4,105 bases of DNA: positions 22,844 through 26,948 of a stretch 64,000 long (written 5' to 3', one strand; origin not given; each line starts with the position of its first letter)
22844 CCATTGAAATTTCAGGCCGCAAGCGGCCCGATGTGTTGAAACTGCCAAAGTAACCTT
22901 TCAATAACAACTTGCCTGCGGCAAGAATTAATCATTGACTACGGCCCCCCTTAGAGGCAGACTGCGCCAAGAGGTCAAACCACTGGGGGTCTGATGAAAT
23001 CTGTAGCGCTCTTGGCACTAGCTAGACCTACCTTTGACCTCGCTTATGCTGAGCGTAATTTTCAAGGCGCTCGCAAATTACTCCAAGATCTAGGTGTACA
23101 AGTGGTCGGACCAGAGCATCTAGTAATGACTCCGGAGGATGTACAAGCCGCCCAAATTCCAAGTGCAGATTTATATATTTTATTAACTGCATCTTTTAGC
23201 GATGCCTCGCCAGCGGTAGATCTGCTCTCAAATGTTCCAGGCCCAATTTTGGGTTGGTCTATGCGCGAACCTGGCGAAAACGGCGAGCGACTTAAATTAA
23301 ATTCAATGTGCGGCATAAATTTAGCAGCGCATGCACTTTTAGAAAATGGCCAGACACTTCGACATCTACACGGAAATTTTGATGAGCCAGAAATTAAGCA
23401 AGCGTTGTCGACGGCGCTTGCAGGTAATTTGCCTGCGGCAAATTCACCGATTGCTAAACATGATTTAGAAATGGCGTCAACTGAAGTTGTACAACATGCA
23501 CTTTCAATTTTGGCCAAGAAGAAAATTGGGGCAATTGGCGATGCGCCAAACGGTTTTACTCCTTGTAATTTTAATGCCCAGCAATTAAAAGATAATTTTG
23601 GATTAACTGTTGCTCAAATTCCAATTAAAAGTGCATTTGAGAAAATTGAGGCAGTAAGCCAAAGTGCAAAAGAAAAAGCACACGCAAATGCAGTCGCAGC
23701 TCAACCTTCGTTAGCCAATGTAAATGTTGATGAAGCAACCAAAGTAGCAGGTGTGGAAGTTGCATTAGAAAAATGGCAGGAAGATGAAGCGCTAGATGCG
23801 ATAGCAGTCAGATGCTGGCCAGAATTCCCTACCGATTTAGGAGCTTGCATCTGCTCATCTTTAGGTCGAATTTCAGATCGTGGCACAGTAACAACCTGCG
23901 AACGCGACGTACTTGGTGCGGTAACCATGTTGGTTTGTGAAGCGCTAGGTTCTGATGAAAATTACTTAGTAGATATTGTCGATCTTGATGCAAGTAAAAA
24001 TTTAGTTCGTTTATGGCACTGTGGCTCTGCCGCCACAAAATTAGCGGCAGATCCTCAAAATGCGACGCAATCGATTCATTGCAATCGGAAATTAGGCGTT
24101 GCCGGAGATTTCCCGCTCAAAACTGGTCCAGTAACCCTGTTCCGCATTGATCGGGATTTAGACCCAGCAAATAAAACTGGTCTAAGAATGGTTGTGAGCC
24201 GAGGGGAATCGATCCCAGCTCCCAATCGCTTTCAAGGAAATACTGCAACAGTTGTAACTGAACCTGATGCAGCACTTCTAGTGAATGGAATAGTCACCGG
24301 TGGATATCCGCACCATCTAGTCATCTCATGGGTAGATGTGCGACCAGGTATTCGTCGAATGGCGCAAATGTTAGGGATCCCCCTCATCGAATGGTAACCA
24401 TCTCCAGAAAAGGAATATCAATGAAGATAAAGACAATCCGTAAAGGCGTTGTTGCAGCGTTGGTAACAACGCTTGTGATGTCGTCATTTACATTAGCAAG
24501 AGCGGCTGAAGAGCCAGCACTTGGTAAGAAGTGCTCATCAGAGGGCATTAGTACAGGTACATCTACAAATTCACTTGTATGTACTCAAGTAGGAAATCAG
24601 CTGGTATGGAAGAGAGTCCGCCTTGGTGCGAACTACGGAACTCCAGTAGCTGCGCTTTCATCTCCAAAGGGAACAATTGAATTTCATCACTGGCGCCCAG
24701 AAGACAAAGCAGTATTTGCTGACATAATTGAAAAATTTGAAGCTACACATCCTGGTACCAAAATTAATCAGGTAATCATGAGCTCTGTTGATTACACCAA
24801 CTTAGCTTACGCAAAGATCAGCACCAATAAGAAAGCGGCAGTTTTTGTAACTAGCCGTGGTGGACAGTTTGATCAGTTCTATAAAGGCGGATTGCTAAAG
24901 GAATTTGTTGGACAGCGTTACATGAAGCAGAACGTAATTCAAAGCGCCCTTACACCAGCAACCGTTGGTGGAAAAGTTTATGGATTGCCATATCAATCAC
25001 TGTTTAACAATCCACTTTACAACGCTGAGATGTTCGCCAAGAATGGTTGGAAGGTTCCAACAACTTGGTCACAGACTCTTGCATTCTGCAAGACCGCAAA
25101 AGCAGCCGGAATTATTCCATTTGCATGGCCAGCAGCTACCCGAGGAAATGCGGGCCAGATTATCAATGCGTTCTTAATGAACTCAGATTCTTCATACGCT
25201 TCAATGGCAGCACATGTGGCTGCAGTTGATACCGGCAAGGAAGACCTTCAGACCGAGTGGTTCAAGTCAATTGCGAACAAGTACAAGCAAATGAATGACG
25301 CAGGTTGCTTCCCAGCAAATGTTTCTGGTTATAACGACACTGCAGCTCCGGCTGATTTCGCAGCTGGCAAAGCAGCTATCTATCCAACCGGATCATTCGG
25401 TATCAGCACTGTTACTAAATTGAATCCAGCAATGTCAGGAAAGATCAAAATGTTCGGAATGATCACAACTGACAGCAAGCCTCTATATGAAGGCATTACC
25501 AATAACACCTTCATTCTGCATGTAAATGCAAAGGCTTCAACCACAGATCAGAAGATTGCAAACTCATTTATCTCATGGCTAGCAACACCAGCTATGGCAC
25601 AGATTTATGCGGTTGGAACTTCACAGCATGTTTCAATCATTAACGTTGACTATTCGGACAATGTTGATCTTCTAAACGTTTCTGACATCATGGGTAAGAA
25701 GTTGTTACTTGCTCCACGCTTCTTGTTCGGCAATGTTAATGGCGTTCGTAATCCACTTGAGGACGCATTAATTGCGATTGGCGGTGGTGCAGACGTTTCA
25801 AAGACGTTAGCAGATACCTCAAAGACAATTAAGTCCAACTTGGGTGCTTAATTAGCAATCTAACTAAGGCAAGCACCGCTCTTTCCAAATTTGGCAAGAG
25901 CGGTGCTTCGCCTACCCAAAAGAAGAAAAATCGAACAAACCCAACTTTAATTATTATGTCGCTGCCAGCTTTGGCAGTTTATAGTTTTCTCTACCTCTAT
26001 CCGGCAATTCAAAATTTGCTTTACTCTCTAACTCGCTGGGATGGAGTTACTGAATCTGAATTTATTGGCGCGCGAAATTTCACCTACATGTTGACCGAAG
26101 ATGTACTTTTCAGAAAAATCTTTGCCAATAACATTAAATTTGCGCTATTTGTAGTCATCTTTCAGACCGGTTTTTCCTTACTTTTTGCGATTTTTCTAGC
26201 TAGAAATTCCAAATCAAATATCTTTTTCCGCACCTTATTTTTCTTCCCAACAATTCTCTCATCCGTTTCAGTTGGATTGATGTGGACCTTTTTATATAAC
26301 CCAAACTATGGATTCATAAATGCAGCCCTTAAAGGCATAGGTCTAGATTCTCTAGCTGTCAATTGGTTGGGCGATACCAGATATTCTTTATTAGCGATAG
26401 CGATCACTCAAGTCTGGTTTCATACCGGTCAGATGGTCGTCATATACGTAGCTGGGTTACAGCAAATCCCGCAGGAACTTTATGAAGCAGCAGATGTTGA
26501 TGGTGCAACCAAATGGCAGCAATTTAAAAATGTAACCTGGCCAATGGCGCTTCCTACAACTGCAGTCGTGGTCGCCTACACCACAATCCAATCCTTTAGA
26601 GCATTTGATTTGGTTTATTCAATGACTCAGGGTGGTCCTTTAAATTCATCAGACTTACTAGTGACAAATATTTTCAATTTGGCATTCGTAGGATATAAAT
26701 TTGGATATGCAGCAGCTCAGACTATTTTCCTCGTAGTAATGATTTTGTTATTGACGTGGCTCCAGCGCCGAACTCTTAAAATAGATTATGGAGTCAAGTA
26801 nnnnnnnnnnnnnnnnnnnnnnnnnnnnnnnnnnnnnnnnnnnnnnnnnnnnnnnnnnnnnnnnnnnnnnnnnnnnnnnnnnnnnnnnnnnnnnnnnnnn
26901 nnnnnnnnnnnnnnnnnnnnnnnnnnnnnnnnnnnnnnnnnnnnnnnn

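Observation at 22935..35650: Contiguous, co-regulated island that reads as a complete sulfoquinovose -> pyruvate + sulfite pathway in one organism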

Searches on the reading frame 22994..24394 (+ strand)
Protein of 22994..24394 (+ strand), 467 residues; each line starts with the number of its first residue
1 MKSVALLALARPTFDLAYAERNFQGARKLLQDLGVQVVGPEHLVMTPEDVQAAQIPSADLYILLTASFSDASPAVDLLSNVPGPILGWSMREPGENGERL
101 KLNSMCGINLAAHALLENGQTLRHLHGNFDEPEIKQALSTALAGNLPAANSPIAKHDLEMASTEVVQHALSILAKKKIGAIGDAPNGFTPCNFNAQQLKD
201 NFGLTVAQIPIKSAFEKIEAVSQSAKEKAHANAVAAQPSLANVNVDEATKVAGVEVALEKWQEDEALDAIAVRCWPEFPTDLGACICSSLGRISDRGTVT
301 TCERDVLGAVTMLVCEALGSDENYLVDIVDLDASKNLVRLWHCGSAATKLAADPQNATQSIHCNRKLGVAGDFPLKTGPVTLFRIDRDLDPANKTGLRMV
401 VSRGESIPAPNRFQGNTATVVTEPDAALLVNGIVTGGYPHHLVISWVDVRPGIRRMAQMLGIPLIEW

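Call 4: search_protein_families(library=ncbifam, proteins=[window:22994-24394:+], max_evalue=0.001)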
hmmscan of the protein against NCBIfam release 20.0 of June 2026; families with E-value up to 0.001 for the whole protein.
window:22994-24394:+ (467 aa): 1 family
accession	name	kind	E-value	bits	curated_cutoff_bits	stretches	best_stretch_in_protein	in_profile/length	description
NF048012.1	SlpQosIsomSftI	equivalog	7.1e-82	275.5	700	1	2-463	2-439/443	sulfoquinovose isomerase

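Call 20: search_solved_structures(query=window:22994-24394:+, max_evalue=0.01)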
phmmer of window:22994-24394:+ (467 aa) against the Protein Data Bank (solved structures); distinct sequences matched with E-value up to 0.01: 0.

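Call 25: search_protein_families(library=pfam, proteins=[window:22994-24394:+], max_evalue=0.01)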
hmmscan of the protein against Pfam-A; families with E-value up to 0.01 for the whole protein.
window:22994-24394:+ (467 aa): 1 family
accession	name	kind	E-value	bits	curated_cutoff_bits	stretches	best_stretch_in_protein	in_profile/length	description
PF02952.23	Fucose_iso_C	-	9.7e-07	29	29.3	1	341-465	2-140/143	L-fucose isomerase, C-terminal domain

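Call 79: search_dna_similar(query=window:22994-24394:+, collection=plasmids, mode=protein, max_rows=15)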
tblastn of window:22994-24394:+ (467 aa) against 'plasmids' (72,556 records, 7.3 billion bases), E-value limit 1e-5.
Records with a match: 29; places in all: 29; records where one place covers at least 80% of the query: 14.
Best place of each record, by identity: <60% 29.
By first word of the organism name: Clostridium 9; Zymomonas 4; Persicobacter 2; Listeria 2; Lactiplantibacillus 2; Candidatus 1; Subdoligranulum 1; Monoglobus 1; Deinococcus 1; Chondrinema 1; and 5 more.
By predicted mobility (MOB-suite, as given by PLSDB): non-mobilizable 26; mobilizable 3.
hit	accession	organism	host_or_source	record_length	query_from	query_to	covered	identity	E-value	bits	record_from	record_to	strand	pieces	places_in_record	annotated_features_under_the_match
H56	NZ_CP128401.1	Candidatus Chlorohelix allophototropha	Single colony of Candidatus Chlorohelix ...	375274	4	465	99%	31.4%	5e-59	217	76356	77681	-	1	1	L-fucose/L-arabinose isomerase family protein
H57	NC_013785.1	Zymomonas mobilis subsp. mobilis ZM4 = ATCC 31821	-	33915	4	466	99%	29.5%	1e-57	213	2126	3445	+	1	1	L-fucose/L-arabinose isomerase family protein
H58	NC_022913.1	Zymomonas mobilis subsp. mobilis str. CP4 = NRRL B-14023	-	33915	4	466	99%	29.5%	1e-57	213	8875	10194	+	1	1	L-fucose/L-arabinose isomerase family protein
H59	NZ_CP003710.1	Zymomonas mobilis subsp. mobilis NRRL B-12526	-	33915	4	466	99%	29.5%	1e-57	213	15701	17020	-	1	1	L-fucose/L-arabinose isomerase family protein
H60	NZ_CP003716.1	Zymomonas mobilis subsp. mobilis str. CP4 = NRRL B-14023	-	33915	4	466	99%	29.5%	1e-57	213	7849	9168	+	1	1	L-fucose/L-arabinose isomerase family protein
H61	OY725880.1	Subdoligranulum variabile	-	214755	3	467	100%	20.9%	6e-8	63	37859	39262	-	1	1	none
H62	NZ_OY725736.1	Monoglobus pectinilyticus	-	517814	17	462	96%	21.7%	3e-10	71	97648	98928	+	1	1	L-fucose/L-arabinose isomerase family protein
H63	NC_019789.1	Deinococcus peraridilitoris DSM 19664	-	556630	59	445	83%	24.9%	9e-21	103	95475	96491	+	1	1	L-fucose isomerase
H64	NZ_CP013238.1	Clostridium butyricum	Microbial isolate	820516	42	467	91%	22.2%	5e-10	70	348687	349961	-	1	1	L-fucose/L-arabinose isomerase family protein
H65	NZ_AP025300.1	Persicobacter psychrovividus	-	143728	44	462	90%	22.5%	7e-13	79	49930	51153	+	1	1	hypothetical protein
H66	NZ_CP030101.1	Listeria monocytogenes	Environment,water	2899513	84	462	81%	23.9%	1e-14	84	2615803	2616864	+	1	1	none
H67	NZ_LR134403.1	Listeria monocytogenes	Homo sapiens,Vein blood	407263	84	462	81%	23.9%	1e-14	84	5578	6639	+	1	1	L-fucose/L-arabinose isomerase family protein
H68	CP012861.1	Persicobacter sp. JZB09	cell culture,soil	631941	84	444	77%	23.5%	1e-13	81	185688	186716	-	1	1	record has no annotation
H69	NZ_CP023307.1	Lactiplantibacillus plantarum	Homo sapiens,fecal sample,healthy adult ...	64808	62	462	86%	20.9%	3e-10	70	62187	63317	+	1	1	L-fucose/L-arabinose isomerase family protein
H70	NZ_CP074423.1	Lactiplantibacillus plantarum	Scylla serrata,Pure bacterial ...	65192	62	462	86%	20.9%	3e-10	70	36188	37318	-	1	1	L-fucose/L-arabinose isomerase family protein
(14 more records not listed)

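Call 80: get_annotated_region(hit=H56, flank=10000)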
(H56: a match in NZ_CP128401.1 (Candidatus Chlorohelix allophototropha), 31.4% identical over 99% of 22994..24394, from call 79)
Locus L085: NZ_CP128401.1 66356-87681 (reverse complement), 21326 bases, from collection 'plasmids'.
description: Candidatus Chlorohelix allophototropha isolate L227-S17 plasmid unnamed1, complete sequence
organism: Candidatus Chlorohelix allophototropha (NCBI taxid 3003348)
taxonomy: Bacteria; Chloroflexota; Chloroflexia; Candidatus Chloroheliales; Candidatus Chloroheliaceae; Candidatus Chlorohelix; Candidatus Chlorohelix allophototropha
host: -; source: Single colony of Candidatus Chlorohelix allophototropha from a non-axenic enrichment (subculture 19.9); ...; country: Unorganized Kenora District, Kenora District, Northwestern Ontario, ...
typing (MOB-suite, as given by PLSDB): non-mobilizable
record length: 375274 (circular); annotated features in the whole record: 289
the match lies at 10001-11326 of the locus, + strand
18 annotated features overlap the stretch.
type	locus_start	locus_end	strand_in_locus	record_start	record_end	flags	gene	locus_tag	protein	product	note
CDS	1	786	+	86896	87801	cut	-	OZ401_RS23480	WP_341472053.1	IS3 family transposase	-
CDS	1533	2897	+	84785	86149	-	-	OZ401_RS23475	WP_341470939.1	IS110 family transposase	-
CDS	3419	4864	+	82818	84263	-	-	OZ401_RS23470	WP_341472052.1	NAD-dependent succinate-semialdehyde dehydrogenase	-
CDS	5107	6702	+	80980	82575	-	-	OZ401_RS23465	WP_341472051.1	nitrite/sulfite reductase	-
CDS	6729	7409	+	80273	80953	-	-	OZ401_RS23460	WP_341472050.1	bifunctional precorrin-2 dehydrogenase/sirohydrochlorin ferrochelatase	-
CDS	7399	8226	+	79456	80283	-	cobA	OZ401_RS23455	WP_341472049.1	uroporphyrinogen-III C-methyltransferase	GO:0019354 - siroheme biosynthetic process [Evidence IEA]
CDS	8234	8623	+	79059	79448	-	-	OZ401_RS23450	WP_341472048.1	CbiX/SirB N-terminal domain-containing protein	-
CDS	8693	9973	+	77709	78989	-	-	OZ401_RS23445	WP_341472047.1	diphosphate--fructose-6-phosphate 1-phosphotransferase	-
CDS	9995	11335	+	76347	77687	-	-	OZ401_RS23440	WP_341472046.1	L-fucose/L-arabinose isomerase family protein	-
CDS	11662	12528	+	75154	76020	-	-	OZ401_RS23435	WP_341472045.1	carbohydrate ABC transporter permease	GO:0008643 - carbohydrate transport [Evidence IEA]; GO:0055085 - transmembrane transport [Evidence IEA]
CDS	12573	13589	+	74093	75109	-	-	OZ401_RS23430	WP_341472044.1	Gfo/Idh/MocA family oxidoreductase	-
CDS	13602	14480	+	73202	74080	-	-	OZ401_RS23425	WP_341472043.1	sugar phosphate isomerase/epimerase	-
CDS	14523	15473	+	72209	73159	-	-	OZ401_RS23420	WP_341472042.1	sugar ABC transporter permease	-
CDS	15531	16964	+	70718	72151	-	-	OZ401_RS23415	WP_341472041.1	ABC transporter substrate-binding protein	-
CDS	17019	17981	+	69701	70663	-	-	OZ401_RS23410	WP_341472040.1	phosphoglycerate dehydrogenase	-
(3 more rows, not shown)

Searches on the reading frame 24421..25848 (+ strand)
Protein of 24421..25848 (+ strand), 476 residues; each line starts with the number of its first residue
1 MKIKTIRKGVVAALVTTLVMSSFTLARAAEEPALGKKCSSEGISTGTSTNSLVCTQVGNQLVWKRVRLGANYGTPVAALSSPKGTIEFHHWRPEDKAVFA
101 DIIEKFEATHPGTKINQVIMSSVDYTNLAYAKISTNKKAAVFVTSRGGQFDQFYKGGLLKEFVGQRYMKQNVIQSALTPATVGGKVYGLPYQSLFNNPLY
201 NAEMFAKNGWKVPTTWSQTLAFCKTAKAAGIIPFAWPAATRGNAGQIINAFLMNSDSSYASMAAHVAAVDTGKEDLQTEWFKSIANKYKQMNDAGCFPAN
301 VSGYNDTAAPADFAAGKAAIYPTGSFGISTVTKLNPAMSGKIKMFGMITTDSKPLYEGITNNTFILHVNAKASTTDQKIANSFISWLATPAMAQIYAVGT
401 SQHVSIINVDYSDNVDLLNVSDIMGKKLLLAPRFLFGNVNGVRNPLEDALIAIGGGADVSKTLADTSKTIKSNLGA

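Call 4: search_protein_families(library=ncbifam, proteins=[window:24421-25848:+], max_evalue=0.001)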
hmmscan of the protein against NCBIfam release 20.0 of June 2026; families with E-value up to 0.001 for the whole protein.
window:24421-25848:+ (476 aa): 3 families
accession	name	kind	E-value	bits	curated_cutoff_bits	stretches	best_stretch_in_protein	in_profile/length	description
TIGR03851.1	chitin_NgcE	equivalog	2.2e-14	53.3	399.65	1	171-326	138-290/450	N-acetylglucosamine/diacetylchitobiose ABC transporter substrate-binding protein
TIGR03850.1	bind_CPR_0540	equivalog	3.6e-11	42.3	299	1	172-398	137-356/437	carbohydrate ABC transporter substrate-binding protein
NF053763.1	ABCarbgalBndGanS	equivalog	0.00065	18.6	700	0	141-230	93-180/420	galactooligosaccharide ABC transporter substrate-binding protein GanS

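Call 19: search_solved_structures(query=window:24421-25848:+, max_evalue=0.001)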
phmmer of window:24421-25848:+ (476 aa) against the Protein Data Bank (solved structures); distinct sequences matched with E-value up to 0.001: 33.
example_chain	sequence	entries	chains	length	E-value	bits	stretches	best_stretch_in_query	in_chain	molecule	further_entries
4g68_A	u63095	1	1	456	3.5e-20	75.7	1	36-389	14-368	ABC transporter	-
4g68_B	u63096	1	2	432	7.4e-19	71.3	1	80-390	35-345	ABC transporter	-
9xor_A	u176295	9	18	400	8.1e-14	54.7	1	86-398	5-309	maltose-binding protein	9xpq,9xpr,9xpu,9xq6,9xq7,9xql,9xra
2heu_A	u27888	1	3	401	3.7e-10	42.7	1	83-397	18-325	Sugar ABC transporter, sugar-binding protein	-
2hfb_A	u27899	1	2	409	3.8e-10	42.6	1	84-397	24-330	Sugar ABC transporter, sugar-binding protein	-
6pql_A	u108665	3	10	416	3.9e-10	42.6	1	84-397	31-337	ABC transporter sugar-binding protein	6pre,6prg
2hq0_A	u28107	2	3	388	4.4e-10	42.4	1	84-397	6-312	Sugar ABC transporter, sugar-binding protein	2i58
9h0n_A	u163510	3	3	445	8.7e-10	41.4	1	181-402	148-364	Extracellular solute-binding protein, family 1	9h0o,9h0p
8xba_A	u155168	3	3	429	1.5e-09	40.7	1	93-243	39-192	XylA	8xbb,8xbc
4zs9_A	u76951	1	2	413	2.6e-09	39.8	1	80-397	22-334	Sugar binding protein of ABC transporter system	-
4zza_A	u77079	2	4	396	3.1e-09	39.6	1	81-397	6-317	Sugar binding protein of ABC transporter system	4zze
7eho_A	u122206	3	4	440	3.9e-09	39.3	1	97-332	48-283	Chitin oligosaccharide binding protein NagB2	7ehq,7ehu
4rk2_A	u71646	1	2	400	4.3e-09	39.1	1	78-400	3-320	Putative sugar ABC transporter, substrate-binding protein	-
7ehp_A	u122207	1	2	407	5.5e-09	38.8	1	99-252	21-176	chitin oligosaccahride binding protein NagB1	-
3vxb_A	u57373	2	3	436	1.8e-08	37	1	107-332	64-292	Putative sugar-binding lipoprotein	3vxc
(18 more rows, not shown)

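Call 25: search_protein_families(library=pfam, proteins=[window:24421-25848:+], max_evalue=0.01)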
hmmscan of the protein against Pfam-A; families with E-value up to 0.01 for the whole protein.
window:24421-25848:+ (476 aa): 1 family
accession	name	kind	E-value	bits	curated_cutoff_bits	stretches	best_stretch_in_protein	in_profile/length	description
PF01547.30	SBP_bac_1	-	2.1e-18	67.8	26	1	96-393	7-306/307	Bacterial extracellular solute-binding protein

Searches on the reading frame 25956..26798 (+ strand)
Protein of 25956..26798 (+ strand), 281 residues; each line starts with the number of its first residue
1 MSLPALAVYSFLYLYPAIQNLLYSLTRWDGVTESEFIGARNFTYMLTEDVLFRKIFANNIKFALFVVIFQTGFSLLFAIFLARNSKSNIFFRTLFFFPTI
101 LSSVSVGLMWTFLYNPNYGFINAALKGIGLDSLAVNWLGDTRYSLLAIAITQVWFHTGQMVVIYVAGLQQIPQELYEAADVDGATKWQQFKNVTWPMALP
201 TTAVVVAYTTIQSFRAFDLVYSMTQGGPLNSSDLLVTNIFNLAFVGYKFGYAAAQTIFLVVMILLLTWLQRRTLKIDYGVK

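Call 4: search_protein_families(library=ncbifam, proteins=[window:25956-26798:+], max_evalue=0.001)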
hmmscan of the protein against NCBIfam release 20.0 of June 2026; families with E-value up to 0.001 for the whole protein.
window:25956-26798:+ (281 aa): 27 families (the best 25 are shown)
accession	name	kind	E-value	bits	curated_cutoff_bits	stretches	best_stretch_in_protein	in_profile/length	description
NF007852.0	PRK10561.1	equivalog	2.3e-31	109.7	335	1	3-273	19-287/295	sn-glycerol-3-phosphate ABC transporter permease UgpA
NF040931.1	ABC_arch_GlcT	equivalog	6.6e-29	101.4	360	1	1-262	1-259/278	glucose ABC transporter permease GlcT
NF008232.0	PRK10999.1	equivalog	9.1e-22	77.5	392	1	36-270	264-513/520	maltose ABC transporter permease MalF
TIGR03262.1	PhnU2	equivalog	8.8e-11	41.1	593.25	1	32-268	33-251/546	putative 2-aminoethylphosphonate ABC transporter permease subunit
NF011624.0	PRK15050.1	equivalog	3.8e-08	32.8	247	1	2-273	28-285/297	2-aminoethylphosphonate ABC transporter permease subunit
TIGR03226.1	PhnU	equivalog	2.2e-07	30.6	283.45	1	7-273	51-303/311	2-aminoethylphosphonate ABC transporter permease subunit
NF007044.0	PRK09497.1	equivalog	2.7e-07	30.4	348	1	11-272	18-273/285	spermidine/putrescine ABC transporter permease PotB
TIGR00969.1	3a0106s02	subfamily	4.3e-07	29.7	240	1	57-266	64-264/272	sulfate ABC transporter permease subunit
NF008208.0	PRK10971.1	equivalog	1.2e-06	28.2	415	1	63-267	67-258/277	sulfate/thiosulfate ABC transporter permease CysT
TIGR01581.1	Mo_ABC_porter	hypoth_equivalog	1.3e-06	28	210.3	1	66-263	33-219/225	ABC transporter permease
NF043074.1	MMSYN1_0196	equivalog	1.4e-06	27.9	350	1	3-271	15-260/277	spermidine/putrescine ABC transporter permease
TIGR01253.1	thiP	equivalog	1.6e-06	27.4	395.1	1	59-273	48-257/519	thiamine/thiamine pyrophosphate ABC transporter permease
NF006939.0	PRK09421.1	equivalog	2.5e-06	27.1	262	1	58-204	14-152/230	molybdate ABC transporter permease subunit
NF008231.0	PRK10998.1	equivalog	4.9e-06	26.3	261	1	167-257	180-268/296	maltose ABC transporter permease MalG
NF006953.0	PRK09433.1-4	equivalog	2.3e-05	23.4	970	1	59-272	55-263/536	thiamine/thiamine pyrophosphate ABC transporter permease ThiP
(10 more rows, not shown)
